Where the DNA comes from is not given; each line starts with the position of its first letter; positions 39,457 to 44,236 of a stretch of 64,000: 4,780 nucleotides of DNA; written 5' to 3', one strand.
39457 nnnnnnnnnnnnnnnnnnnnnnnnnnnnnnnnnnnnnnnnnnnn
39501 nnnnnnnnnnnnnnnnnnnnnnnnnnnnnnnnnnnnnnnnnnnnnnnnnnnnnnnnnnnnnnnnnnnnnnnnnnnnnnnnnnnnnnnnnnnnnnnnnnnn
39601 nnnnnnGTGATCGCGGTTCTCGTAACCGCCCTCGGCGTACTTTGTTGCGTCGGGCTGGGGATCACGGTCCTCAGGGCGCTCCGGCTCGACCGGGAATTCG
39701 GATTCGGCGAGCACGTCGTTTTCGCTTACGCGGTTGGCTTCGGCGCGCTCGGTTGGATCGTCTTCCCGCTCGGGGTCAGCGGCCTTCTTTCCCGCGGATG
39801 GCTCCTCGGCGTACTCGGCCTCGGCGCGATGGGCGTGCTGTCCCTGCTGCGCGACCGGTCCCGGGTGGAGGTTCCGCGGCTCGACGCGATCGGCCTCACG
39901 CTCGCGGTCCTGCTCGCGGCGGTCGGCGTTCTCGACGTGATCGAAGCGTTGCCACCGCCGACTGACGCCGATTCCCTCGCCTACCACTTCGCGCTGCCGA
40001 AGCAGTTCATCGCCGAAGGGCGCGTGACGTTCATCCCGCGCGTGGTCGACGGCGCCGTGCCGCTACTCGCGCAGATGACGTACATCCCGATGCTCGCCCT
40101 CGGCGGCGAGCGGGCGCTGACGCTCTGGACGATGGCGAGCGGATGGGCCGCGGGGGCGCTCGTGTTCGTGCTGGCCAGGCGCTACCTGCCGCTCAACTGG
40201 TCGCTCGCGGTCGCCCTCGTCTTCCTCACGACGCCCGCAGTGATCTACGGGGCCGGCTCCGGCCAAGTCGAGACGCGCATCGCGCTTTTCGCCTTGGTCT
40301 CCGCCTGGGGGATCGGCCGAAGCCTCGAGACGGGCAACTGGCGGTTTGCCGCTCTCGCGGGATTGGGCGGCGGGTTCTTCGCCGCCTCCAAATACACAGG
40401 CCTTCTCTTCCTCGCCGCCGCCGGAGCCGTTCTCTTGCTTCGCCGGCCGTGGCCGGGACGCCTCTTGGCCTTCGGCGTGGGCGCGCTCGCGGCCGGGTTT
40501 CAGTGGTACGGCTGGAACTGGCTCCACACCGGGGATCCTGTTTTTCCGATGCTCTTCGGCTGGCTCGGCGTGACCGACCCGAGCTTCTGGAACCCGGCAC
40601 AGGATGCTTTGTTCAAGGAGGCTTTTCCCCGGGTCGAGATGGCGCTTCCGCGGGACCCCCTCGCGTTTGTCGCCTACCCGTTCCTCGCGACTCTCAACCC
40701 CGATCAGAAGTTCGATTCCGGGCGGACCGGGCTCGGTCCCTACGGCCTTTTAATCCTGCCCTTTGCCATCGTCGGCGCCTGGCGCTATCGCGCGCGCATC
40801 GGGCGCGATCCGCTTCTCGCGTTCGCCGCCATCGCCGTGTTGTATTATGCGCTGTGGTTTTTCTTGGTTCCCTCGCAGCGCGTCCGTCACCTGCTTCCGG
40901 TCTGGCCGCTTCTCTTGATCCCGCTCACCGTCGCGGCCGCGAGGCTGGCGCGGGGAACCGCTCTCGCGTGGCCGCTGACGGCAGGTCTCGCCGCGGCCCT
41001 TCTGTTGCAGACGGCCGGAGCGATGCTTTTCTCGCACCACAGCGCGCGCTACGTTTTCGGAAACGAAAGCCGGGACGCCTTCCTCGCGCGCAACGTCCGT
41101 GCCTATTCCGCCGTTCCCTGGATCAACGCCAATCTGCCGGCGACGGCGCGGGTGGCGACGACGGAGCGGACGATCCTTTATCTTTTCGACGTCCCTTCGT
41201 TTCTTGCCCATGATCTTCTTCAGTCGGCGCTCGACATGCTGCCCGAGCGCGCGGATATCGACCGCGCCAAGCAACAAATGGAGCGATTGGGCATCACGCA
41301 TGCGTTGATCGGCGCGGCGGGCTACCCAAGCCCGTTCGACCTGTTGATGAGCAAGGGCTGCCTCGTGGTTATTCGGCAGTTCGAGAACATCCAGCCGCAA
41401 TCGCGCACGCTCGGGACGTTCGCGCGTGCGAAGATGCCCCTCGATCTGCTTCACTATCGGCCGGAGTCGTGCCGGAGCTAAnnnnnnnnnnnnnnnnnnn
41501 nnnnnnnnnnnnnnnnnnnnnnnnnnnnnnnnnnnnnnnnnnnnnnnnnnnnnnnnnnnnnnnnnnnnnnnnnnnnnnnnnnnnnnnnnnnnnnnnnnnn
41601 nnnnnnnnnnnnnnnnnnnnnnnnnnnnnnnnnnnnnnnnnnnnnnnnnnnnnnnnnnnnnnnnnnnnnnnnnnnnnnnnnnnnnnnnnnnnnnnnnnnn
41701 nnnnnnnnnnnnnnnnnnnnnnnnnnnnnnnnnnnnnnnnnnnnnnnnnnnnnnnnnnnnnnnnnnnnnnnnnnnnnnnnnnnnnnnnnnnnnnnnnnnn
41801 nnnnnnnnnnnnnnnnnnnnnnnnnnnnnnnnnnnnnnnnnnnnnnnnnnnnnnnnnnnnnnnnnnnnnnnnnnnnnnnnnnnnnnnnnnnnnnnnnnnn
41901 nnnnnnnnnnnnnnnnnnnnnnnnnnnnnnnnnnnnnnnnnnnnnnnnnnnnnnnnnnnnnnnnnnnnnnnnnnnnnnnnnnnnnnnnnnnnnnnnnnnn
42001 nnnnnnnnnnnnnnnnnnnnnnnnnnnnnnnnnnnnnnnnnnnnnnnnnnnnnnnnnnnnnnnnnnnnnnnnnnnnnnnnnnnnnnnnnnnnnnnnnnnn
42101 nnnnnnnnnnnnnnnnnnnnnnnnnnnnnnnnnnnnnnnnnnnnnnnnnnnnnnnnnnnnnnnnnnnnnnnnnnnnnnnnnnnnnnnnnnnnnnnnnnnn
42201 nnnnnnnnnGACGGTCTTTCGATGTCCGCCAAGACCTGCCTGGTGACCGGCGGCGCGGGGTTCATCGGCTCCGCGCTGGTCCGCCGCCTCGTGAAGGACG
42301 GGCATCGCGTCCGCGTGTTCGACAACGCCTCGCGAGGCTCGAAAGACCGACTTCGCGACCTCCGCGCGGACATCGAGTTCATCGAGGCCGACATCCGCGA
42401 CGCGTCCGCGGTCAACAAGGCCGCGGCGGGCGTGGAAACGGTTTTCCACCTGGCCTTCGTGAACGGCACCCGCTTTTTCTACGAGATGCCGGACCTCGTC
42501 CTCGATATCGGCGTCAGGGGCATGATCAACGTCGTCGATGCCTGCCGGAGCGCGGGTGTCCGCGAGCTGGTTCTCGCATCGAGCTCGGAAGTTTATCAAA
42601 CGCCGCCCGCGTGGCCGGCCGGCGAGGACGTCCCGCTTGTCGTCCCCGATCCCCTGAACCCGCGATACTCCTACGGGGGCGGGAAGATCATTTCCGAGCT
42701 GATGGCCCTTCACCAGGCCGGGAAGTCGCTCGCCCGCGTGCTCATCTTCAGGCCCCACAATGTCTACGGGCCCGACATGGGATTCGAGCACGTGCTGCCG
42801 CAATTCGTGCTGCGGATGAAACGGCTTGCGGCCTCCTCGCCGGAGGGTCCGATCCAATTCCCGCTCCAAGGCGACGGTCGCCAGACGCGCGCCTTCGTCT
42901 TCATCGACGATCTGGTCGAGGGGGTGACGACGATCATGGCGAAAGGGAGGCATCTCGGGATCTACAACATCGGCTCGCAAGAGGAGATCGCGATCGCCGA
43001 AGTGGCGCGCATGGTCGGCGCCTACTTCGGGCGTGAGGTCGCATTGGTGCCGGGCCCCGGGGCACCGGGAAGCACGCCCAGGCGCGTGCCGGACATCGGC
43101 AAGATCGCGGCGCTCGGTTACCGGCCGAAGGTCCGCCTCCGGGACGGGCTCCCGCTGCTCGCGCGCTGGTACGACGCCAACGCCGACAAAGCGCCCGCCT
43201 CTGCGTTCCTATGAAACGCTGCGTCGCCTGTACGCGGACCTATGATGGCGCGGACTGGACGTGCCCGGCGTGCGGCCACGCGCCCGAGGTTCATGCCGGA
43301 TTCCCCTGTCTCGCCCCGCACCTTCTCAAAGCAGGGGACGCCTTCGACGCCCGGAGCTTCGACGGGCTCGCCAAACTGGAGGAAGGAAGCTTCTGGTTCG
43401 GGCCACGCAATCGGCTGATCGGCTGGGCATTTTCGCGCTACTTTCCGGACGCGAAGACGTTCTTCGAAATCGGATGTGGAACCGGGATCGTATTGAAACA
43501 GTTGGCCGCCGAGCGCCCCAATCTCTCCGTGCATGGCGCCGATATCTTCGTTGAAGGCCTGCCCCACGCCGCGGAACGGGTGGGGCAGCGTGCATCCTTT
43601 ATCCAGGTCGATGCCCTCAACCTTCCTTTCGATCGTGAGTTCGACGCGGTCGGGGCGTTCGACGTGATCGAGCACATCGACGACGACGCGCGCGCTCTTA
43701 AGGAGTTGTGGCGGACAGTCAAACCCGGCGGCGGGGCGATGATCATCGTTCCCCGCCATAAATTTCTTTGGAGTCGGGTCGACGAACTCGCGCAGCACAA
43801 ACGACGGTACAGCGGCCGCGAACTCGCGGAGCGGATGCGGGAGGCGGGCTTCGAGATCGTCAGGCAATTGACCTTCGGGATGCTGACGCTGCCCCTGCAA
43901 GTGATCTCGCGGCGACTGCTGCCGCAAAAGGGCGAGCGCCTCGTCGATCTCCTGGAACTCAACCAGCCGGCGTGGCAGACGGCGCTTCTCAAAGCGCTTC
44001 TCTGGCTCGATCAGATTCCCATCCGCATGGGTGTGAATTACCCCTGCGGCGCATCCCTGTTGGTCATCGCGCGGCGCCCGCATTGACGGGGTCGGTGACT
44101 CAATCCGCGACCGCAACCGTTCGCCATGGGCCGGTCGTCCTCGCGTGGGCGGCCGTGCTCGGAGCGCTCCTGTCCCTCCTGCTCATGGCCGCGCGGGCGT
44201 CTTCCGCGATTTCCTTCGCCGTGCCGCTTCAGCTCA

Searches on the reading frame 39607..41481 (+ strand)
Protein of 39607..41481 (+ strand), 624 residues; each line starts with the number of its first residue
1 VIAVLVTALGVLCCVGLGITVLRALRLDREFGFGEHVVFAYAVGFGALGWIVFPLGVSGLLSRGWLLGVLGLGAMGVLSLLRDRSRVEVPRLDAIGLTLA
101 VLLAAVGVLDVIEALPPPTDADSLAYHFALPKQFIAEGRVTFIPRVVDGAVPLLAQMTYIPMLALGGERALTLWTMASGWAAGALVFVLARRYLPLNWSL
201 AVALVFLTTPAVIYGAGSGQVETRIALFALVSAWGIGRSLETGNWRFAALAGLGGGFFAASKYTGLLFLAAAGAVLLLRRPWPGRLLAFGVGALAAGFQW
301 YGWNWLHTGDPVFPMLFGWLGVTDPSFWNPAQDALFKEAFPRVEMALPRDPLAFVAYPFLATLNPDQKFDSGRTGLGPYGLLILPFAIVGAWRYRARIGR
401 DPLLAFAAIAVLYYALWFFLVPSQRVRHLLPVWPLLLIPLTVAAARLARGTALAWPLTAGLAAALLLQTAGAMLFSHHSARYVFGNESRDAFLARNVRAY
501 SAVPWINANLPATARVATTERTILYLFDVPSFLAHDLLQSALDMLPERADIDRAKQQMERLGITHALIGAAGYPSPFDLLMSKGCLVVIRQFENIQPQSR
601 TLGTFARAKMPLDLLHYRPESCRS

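Call 10: search_protein_families(library=pfam, proteins=[window:39607-41481:+], max_evalue=0.001)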
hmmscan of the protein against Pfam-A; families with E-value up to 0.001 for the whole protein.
window:39607-41481:+ (624 aa): 1 family
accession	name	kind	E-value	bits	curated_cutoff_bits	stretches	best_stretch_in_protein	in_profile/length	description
PF13231.12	PMT_2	-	2.1e-05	25.2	26.1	1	166-289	19-144/160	Dolichyl-phosphate-mannose-protein mannosyltransferase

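Call 22: search_protein_families(library=pfam, proteins=[window:39607-41481:+], max_evalue=1)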
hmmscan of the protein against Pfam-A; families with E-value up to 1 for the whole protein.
window:39607-41481:+ (624 aa): 3 families
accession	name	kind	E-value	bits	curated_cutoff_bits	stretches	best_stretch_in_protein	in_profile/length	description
PF13231.12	PMT_2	-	2.1e-05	25.2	26.1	1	166-289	19-144/160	Dolichyl-phosphate-mannose-protein mannosyltransferase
PF09594.16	GT87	-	0.0082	16.3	25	1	157-412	9-231/237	Glycosyltransferase family 87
PF15968.10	RexB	-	0.2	12.6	27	1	1-54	48-96/139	Membrane-anchored ion channel, Abi component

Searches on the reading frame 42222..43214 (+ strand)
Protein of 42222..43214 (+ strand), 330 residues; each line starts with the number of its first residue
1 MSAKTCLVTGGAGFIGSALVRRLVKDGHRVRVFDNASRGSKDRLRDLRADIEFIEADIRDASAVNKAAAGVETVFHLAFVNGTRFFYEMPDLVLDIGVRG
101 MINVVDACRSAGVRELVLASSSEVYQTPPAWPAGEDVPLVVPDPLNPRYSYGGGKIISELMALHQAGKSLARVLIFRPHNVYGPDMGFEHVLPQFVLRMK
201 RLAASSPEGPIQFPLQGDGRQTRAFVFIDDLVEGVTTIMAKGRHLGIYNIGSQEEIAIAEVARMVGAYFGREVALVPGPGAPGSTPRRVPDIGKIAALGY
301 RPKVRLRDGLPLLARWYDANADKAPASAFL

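Call 10: search_protein_families(library=pfam, proteins=[window:42222-43214:+], max_evalue=0.001)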
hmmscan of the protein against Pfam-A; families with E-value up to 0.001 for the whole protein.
window:42222-43214:+ (330 aa): 10 families
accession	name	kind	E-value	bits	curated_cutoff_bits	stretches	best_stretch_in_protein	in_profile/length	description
PF01370.27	Epimerase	-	1.7e-47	162.3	20.9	1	7-251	2-240/240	NAD dependent epimerase/dehydratase family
PF16363.11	GDP_Man_Dehyd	-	1.6e-33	117.1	27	1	7-308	1-327/332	GDP-mannose 4,6 dehydratase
PF01073.25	3Beta_HSD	-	1e-22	80.9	22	1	7-187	1-187/280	3-beta hydroxysteroid dehydrogenase/isomerase family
PF13460.12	NAD_binding_10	-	2.6e-14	54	27.2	1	10-128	1-106/184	NAD(P)H-binding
PF04321.23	RmlD_sub_bind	-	1.7e-11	44.1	27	1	6-269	3-231/287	RmlD substrate binding domain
PF02719.21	Polysacc_synt_2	-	4.1e-10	39.8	20.2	1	7-121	2-128/293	Polysaccharide biosynthesis protein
PF05368.20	NmrA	-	1.5e-08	35.1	27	1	4-132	3-119/298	NmrA-like family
PF00106.31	adh_short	-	8.5e-08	32.3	26.6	1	4-72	1-72/195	short chain dehydrogenase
PF07993.18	NAD_binding_4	-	1.4e-07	31.3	20.1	0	34-183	53-209/258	Male sterility protein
PF08659.16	KR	-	4e-07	30.6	22.6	1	5-122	2-137/180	KR domain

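Call 47: search_protein_families(library=ncbifam, proteins=[window:42222-43214:+], max_evalue=0.00001)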
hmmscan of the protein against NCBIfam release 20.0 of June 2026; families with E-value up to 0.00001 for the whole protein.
window:42222-43214:+ (330 aa): 41 families (the best 25 are shown)
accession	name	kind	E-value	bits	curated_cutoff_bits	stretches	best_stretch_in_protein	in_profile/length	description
TIGR04180.1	EDH_00030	hypoth_equivalog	1.4e-41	142.5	475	1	7-275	2-262/297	NAD-dependent 4,6-dehydratase LegB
TIGR01181.1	dTDP_gluc_dehyt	equivalog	6.1e-33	114.3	365.1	1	6-322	2-316/321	dTDP-glucose 4,6-dehydratase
TIGR01179.1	galE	equivalog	8.3e-32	110.3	262.3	1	6-307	2-315/332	UDP-glucose 4-epimerase GalE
NF047922.1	GDPFucSynFcl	equivalog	9.3e-25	87.7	500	1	4-322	3-306/308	GDP-L-fucose synthase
TIGR02197.1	heptose_epim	equivalog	5.5e-24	84.9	274.6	1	7-277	2-270/316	ADP-glyceromanno-heptose 6-epimerase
NF042422.1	oxyalk_red_OleD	equivalog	1.8e-23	83.4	580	1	6-200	3-185/329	2-alkyl-3-oxoalkanoate reductase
TIGR03466.1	HpnA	hypoth_equivalog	1.1e-20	73.8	367.65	1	5-178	2-167/327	hopanoid-associated sugar epimerase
NF042423.1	oxyalk_red_Shew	equivalog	4.4e-19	68.7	580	1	4-200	9-191/331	2-alkyl-3-oxoalkanoate reductase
NF007956.0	PRK10675.1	subfamily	1.3e-16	60.6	394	1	6-274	3-285/338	UDP-glucose 4-epimerase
NF052578.1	StrlDmthSdmBMthl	equivalog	5.5e-16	59.2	600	1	5-185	2-173/328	sterol demethylase protein SdmB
NF011728.1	PRK15181.1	equivalog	3.2e-15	56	760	1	3-234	15-244/348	Vi polysaccharide biosynthesis UDP-N-acetylglucosaminuronic acid C-4 epimerase TviC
NF043036.1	ErythonDh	equivalog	1.8e-13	50.4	325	1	6-162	3-160/321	D-erythronate dehydrogenase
NF008872.0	PRK11908.1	equivalog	2.1e-13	50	294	1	4-265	2-267/349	bifunctional UDP-4-keto-pentose/UDP-xylose synthase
NF050030.1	thlkprotThyD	equivalog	9.9e-13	47.9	400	1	7-124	4-124/305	thylakoid membrane protein ThyD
NF004520.0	PRK05865.1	equivalog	1.2e-12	46.5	1509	1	7-123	4-105/854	sugar epimerase family protein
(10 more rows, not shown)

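Call 70: search_solved_structures(query=window:42222-43214:+, max_evalue=1e-15)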
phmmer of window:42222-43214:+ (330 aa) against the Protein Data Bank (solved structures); distinct sequences matched with E-value up to 1e-15: 58.
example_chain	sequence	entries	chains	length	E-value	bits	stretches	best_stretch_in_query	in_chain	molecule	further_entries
8rdg_A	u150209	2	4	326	3.2e-35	125.2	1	6-269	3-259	SDR family NAD(P)-dependent oxidoreductase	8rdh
8rdi_A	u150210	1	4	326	1.1e-34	123.4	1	6-269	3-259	SDR family NAD(P)-dependent oxidoreductase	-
4lk3_A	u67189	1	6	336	2.2e-32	115.9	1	4-316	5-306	UDP-glucuronic acid decarboxylase 1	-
4gll_A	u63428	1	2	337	4.1e-32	115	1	4-316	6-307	UDP-glucuronic acid decarboxylase 1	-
4m55_A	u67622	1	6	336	4.2e-32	115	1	4-316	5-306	UDP-glucuronic acid decarboxylase 1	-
2b69_A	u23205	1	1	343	4.7e-32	114.8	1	4-315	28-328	UDP-glucuronate decarboxylase 1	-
7ys8_A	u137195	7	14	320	2.1e-30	109.4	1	6-314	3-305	UDP-glucose 4-epimerase | UDP-glucose 4-epimerase along with EC 5.1.3.2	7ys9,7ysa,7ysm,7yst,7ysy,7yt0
8shh_A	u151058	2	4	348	1.8e-28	103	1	6-321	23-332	dTDP-glucose 4,6-dehydratase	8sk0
2c59_A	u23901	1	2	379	1e-27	100.6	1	7-326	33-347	GDP-MANNOSE-3', 5'-EPIMERASE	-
2c5e_A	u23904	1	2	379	1.4e-27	100.2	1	7-326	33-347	GDP-MANNOSE-3', 5'-EPIMERASE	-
8sg0_A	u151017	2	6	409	2e-27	99.6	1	7-326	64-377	GDP-mannose 3,5-epimerase | GDP-mannose 3,5 epimerase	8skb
2c54_A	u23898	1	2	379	2.7e-27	99.2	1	7-326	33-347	GDP-MANNOSE-3', 5'-EPIMERASE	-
2c5a_A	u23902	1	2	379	3.8e-27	98.7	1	7-326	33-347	GDP-MANNOSE-3', 5'-EPIMERASE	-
2p5u_A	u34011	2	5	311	4.5e-27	98.5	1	6-313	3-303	UDP-glucose 4-epimerase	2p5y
1r66_A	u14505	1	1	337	1.9e-26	96.4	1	6-320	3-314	TDP-glucose-4,6-dehydratase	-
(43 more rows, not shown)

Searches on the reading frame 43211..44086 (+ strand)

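Call 10: search_protein_families(library=pfam, proteins=[window:43211-44086:+], max_evalue=0.001)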
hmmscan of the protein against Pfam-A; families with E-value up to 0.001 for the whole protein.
window:43211-44086:+ (291 aa): 7 families
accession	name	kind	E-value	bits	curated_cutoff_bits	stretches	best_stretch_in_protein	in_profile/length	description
PF13489.12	Methyltransf_23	-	2e-19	70.3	27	1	76-218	18-163/164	Methyltransferase domain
PF08241.18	Methyltransf_11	-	8.5e-18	65.2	21.2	1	86-175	2-92/95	Methyltransferase domain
PF13649.12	Methyltransf_25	-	5.9e-17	62.6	27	1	86-174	3-97/97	Methyltransferase domain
PF08242.18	Methyltransf_12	-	5.5e-16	59.5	30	1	86-174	2-96/98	Methyltransferase domain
PF13847.12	Methyltransf_31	-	4e-12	46.5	27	1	81-185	4-117/145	Methyltransferase domain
PF01209.24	Ubie_methyltran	-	3.5e-07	30.2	20.1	1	82-179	49-152/233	ubiE/COQ5 methyltransferase family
PF02390.23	Methyltransf_4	-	0.00032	20.7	24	1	81-127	2-48/173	Putative methyltransferase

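Call 47: search_protein_families(library=ncbifam, proteins=[window:43211-44086:+], max_evalue=0.00001)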
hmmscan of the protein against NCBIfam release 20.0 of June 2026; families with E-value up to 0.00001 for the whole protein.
window:43211-44086:+ (291 aa): 10 families
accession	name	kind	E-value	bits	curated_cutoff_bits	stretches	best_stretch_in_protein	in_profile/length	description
TIGR01934.1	MenG_MenH_UbiE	subfamily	2.8e-12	46.4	158.35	1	80-179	39-142/223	ubiquinone/menaquinone biosynthesis methyltransferase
TIGR02072.1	BioC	equivalog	6.1e-11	42.6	184.95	1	81-178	35-132/244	malonyl-ACP O-methyltransferase BioC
NF001244.0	PRK00216.1-5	equivalog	2.6e-10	40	216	1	81-179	49-154/236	bifunctional demethylmenaquinone methyltransferase/2-methoxy-6-polyprenyl-1,4-benzoquinol methylase UbiE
TIGR01983.1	UbiG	equivalog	5.1e-10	39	102.95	1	82-178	51-151/228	bifunctional 2-polyprenyl-6-hydroxyphenol methylase/3-demethylubiquinol 3-O-methyltransferase UbiG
NF045667.1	MTase_DVU1556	equivalog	3.4e-09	36.4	155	1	83-217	25-163/213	DVU_1556 family methyltransferase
NF001241.0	PRK00216.1-2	equivalog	1.8e-08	34.4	327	1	83-178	54-147/231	demethylmenaquinone methyltransferase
NF041537.1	ArsM_AhpD_UU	exception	2.6e-07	29.7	510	1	82-216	78-224/345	arsenite methyltransferase/AhpD domain selenoprotein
NF041536.1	ArsM_DUF2284_UU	exception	7.9e-07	27.8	575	1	81-179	77-181/459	arsenite methyltransferase/DUF2284 domain selenoprotein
NF043040.1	corrin_prot_MT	hypoth_equivalog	1.5e-06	27.8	180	0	80-178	41-147/216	corrinoid protein-associated methyltransferase CpaM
NF047649.1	MTase_UXPK_star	exception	4.4e-06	25.9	460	1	82-178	79-181/283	methyltransferase/UXPK-star double selenoprotein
